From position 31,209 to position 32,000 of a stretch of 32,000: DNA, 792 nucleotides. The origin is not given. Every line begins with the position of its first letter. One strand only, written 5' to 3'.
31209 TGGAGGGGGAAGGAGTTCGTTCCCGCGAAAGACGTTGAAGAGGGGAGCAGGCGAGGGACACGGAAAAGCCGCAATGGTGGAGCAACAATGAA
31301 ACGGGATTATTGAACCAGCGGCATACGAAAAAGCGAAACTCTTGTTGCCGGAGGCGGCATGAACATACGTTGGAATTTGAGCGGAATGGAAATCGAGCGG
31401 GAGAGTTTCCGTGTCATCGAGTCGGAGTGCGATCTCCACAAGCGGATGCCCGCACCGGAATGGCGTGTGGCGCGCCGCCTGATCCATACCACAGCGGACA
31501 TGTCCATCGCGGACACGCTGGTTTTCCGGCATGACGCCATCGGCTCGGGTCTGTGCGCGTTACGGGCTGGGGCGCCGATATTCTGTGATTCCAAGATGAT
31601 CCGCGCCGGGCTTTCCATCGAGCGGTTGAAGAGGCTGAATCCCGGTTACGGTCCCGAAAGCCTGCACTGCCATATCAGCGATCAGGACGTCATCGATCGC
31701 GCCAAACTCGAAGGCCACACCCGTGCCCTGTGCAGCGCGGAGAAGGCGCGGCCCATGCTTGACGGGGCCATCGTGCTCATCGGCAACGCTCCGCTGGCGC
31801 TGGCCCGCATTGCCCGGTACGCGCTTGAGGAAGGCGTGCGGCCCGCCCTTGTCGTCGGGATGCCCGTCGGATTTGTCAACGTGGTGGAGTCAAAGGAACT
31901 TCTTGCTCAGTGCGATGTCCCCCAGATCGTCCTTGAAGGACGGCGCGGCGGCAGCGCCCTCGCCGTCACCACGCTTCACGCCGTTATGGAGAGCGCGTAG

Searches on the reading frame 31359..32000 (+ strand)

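Call 21: search_protein_families(library=pfam, proteins=[window:31359-32000:+], max_evalue=0.001)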
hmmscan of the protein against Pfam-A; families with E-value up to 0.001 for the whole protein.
window:31359-32000:+ (213 aa): 1 family
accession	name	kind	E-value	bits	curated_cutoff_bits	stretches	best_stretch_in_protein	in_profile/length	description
PF02570.20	CbiC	-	8.1e-64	215.3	22.5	1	11-211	1-195/196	Precorrin-8X methylmutase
